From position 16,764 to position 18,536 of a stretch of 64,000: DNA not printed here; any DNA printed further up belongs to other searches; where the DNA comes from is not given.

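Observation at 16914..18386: TPR-GT41 (O-GlcNAc-transferase-like) glycosyltransferase translationally coupled to a Ser/Thr-rich precursor; decayed second copy at the array end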

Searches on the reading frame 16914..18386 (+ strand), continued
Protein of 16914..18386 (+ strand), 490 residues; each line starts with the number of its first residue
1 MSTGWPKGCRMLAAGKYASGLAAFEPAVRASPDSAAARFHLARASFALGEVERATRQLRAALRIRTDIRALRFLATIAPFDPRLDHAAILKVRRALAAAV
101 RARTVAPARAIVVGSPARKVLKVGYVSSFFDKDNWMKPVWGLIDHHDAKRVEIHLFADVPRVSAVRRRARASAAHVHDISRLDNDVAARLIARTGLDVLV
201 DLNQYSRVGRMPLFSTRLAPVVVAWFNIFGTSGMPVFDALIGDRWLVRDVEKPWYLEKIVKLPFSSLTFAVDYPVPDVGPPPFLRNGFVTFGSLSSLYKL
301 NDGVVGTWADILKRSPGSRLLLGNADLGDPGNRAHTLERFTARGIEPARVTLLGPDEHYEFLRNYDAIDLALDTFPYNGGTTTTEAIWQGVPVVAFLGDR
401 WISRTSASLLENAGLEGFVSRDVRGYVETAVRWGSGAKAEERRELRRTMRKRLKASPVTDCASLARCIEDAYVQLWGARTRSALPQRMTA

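Call 12: find_encoding_contigs(protein=P0002, flank=10000, max_places=2)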
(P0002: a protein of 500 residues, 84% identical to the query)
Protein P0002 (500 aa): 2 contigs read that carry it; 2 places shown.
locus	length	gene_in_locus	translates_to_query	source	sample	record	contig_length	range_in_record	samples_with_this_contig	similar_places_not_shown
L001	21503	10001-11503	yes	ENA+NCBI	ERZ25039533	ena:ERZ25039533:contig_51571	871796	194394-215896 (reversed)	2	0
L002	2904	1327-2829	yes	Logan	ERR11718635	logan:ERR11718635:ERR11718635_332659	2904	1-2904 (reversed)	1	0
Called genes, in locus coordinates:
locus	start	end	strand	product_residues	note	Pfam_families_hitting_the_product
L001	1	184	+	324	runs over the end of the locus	-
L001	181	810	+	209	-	-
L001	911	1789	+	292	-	-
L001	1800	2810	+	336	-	PF01207:Dus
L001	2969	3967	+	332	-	PF13145:Rotamase_2 (faint)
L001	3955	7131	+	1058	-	PF00027:cNMP_binding, PF03412:Peptidase_C39, PF00664:ABC_membrane, PF00005:ABC_tran, PF02463:SMC_N (faint)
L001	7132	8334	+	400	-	PF25973:BSH_CzcB (faint), PF26002:Beta-barrel_AprE (weak)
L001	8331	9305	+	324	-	PF00158:Sigma54_activat, PF14532:Sigma54_activ_2, PF00004:AAA, PF07728:AAA_5 (weak), PF25601:AAA_lid_14, PF02954:HTH_8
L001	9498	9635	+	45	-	-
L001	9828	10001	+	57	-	-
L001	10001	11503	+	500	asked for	PF13432:TPR_16 (weak), PF14559:TPR_19, PF13844:Glyco_transf_41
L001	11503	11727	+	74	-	-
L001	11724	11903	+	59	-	-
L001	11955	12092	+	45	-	-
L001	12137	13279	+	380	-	-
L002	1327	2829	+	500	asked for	PF13432:TPR_16 (weak), PF14559:TPR_19, PF13844:Glyco_transf_41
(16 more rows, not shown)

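Call 13: find_encoding_contigs(protein=P0012, flank=10000, max_places=2)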
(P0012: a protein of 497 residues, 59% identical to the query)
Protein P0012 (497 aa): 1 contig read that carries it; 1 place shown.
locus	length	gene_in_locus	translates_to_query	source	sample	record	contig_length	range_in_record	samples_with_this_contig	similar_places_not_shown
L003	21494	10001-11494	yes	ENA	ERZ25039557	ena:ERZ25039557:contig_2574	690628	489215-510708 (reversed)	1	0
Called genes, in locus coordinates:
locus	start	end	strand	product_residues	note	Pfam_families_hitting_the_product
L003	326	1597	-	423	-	-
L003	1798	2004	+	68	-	-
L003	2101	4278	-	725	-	PF04734:Ceramidase_alk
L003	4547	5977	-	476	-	PF00198:2-oxoacid_dh (weak)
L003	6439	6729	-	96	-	PF00196:GerE (weak)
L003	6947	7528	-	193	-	-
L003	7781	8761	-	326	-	-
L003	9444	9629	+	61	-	-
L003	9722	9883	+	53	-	-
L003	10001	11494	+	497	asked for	PF13428:TPR_14 (faint), PF13432:TPR_16, PF14559:TPR_19, PF13844:Glyco_transf_41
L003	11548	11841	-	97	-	PF02661:Fic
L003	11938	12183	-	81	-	PF04014:MazE_antitoxin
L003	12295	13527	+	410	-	-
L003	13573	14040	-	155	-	PF07366:SnoaL, PF12680:SnoaL_2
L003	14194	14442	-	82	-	-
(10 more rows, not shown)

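Call 17: find_encoding_contigs(protein=P0024, flank=10000, max_places=1)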
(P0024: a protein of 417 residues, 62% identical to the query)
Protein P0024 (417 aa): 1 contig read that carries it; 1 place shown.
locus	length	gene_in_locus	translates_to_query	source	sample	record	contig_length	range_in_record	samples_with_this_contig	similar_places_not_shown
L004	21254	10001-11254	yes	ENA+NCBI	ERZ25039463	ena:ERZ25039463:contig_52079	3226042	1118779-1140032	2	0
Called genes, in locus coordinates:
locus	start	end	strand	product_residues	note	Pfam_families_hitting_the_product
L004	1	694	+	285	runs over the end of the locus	PF02737:3HCDH_N, PF00725:3HCDH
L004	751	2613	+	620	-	PF13424:TPR_12 (faint), PF24575:TPR_Slam (faint), PF12895:ANAPC3 (faint), PF21545:T7SS_EccA1_N (weak), PF13432:TPR_16, PF14559:TPR_19, PF00515:TPR_1 (weak), PF07719:TPR_2 (weak), +15 more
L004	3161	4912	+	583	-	PF00587:tRNA-synt_2b, PF04073:tRNA_edit, PF03129:HGTP_anticodon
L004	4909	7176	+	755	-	PF00390:malic, PF03949:Malic_M, PF01515:PTA_PTB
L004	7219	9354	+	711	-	-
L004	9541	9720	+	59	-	-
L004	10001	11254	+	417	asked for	PF13844:Glyco_transf_41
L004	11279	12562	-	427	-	-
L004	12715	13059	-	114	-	-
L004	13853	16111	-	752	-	PF01839:FG-GAP (faint), PF13517:FG-GAP_3, PF07593:UnbV_ASPIC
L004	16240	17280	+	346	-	PF02636:Methyltransf_28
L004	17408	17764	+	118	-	PF00507:Oxidored_q4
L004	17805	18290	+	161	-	PF01058:Oxidored_q6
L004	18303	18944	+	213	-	PF00329:Complex1_30kDa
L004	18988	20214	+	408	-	PF00346:Complex1_49kDa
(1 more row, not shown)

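Call 18: find_encoding_contigs(protein=P0007, flank=10000, max_places=1)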
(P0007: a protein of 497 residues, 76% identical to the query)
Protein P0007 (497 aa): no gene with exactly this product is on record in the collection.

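Call 28: find_related_loci(query=window:16914-18386:+, collection=genome_contigs, flank=10000)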
Query window:16914-18386:+ (490 aa) in genome_contigs; peptide patterns used: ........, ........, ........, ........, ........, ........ (x = any residue, [..] = any of these).
33 stretches matched a pattern; 3 encode a relative of the query (tblastn E <= 1e-3); 3 distinct loci.
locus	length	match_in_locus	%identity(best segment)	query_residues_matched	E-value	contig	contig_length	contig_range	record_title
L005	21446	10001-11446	84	1-482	0e+0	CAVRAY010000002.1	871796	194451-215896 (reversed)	MAG: Thermoanaerobaculia bacterium isolate MFD04944.bin.2.108 genome assembly, contig: contig_51571, whole genome shotgu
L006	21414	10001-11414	59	19-476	4e-155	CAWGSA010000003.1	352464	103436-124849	MAG: uncultured Acidobacteriota bacterium isolate MFD06085.bin.1.160 genome assembly, contig: contig_35777, whole genome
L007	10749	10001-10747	82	7-255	2e-112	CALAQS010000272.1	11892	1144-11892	MAG TPA_asm: uncultured Acidobacteria bacterium isolate ERR1034454_bin.53_CONCOCT_v1.1_MAG genome assembly, contig: ERZ1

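Call 33: search_solved_structures(query=window:16914-18386:+, max_evalue=0.001, show_alignments=3)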
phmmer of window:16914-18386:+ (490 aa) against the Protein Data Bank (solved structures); distinct sequences matched with E-value up to 0.001: 23.
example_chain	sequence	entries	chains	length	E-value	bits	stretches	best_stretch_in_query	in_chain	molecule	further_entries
5djs_A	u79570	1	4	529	9.4e-60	205.8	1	15-482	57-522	Tetratricopeptide TPR_2 repeat protein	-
7y4i_A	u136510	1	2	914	7e-43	150.2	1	116-485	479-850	Probable UDP-N-acetylglucosamine--peptide N-acetylglucosaminyltransferase SPINDLY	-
8dtf_A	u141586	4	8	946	1.7e-42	148.9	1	116-485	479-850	Probable UDP-N-acetylglucosamine--peptide N-acetylglucosaminyltransferase SPINDLY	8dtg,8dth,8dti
2jlb_A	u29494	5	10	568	2.1e-34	122.2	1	70-438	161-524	XCC0866 | XCOGT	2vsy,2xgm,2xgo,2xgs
5a01_A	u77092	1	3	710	3.6e-34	121.5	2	287-489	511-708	O-GLYCOSYLTRANSFERASE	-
2vsn_A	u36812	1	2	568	4e-34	121.3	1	70-438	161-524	XCOGT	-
7yeh_B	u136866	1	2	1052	1.1e-32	116.5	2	289-481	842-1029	UDP-N-acetylglucosamine--peptide N-acetylglucosaminyltransferase 110 kDa subunit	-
7yea_A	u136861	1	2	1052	1.1e-32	116.5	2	289-481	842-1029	UDP-N-acetylglucosamine--peptide N-acetylglucosaminyltransferase 110 kDa subunit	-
7ntf_A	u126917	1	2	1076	1.3e-32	116.3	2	289-481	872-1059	Isoform 1 of UDP-N-acetylglucosamine--peptide N-acetylglucosaminyltransferase 110 kDa subu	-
6ibo_A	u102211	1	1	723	5.3e-30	107.7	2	289-482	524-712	UDP-N-acetylglucosamine--peptide N-acetylglucosaminyltransferase 110 kDa subunit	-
6q4m_A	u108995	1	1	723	1.7e-29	106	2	289-482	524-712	UDP-N-acetylglucosamine--peptide N-acetylglucosaminyltransferase 110 kDa subunit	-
6tka_AAA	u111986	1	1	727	2.3e-29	105.6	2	289-482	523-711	UDP-N-acetylglucosamine--peptide N-acetylglucosaminyltransferase 110 kDa subunit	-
3pe3_A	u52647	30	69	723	2.4e-29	105.6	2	289-482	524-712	UDP-N-acetylglucosamine--peptide N-acetylglucosaminyltransferase 110 kDa subunit | UDP-N-ACETYLGLUCOSAMINE--PEPTIDE N-ACETYLGLUCOSAMINYL TRANSFERASE 110 KDA SUB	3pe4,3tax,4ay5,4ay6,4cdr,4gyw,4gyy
8cm9_A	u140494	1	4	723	2.4e-29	105.6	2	289-482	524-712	UDP-N-acetylglucosamine--peptide N-acetylglucosaminyltransferase 110 kDa subunit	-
5hgv_A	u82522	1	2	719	2.4e-29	105.5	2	289-482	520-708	UDP-N-acetylglucosamine--peptide N-acetylglucosaminyltransferase 110 kDa subunit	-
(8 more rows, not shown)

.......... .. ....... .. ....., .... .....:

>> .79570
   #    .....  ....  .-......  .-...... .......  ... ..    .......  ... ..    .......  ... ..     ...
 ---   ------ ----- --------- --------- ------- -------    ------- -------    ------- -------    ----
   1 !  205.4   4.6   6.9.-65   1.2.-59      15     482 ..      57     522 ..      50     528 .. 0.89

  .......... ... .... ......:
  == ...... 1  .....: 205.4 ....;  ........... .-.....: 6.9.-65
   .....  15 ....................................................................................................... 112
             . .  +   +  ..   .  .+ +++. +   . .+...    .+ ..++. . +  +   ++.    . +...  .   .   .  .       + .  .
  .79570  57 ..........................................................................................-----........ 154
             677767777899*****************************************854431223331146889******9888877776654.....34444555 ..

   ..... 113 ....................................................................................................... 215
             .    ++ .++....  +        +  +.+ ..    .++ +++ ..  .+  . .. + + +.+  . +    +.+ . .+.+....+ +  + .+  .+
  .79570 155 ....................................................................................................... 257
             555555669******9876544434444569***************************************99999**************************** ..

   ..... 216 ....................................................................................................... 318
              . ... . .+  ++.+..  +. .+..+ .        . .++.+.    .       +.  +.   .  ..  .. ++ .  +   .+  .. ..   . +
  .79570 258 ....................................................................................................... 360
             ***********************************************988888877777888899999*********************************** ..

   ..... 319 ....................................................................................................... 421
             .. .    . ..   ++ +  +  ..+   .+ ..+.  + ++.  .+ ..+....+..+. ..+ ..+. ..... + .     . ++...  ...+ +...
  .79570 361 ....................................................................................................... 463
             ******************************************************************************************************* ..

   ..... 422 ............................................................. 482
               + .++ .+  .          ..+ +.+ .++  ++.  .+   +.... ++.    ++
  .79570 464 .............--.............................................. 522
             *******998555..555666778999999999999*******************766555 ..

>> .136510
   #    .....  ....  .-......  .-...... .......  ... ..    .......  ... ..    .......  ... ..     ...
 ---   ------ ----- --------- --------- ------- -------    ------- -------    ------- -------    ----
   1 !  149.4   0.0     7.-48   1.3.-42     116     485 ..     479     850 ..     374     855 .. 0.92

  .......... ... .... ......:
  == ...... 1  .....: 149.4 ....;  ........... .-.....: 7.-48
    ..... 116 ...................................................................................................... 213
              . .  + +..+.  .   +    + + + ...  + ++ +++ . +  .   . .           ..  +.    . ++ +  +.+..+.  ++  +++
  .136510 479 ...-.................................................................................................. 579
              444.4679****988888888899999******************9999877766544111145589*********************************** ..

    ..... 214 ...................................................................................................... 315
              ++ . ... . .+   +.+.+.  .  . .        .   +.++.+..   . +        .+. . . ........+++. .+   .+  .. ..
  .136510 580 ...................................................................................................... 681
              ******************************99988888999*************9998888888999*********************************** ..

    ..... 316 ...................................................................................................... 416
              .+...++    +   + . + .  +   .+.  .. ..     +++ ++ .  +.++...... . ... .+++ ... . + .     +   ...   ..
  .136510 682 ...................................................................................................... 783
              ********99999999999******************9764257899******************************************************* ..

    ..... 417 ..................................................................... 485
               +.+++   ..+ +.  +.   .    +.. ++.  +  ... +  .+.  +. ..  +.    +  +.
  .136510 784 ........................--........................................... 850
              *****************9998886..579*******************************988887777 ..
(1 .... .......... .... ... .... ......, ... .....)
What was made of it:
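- On GT41 glycosyltransferases (Pfam PF13844, CAZy GT41): Aligned over the whole catalytic domain to 5DJS, SPY, XcOGT and hOGT (call 33).
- Closest known: Bacterial TPR-containing GT41 O-GlcNAc-transferase homologs. Same: Alignable over aa 15-482 to 5DJS (E 9e-60) and to SPY, XcOGT and hOGT (call 33).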
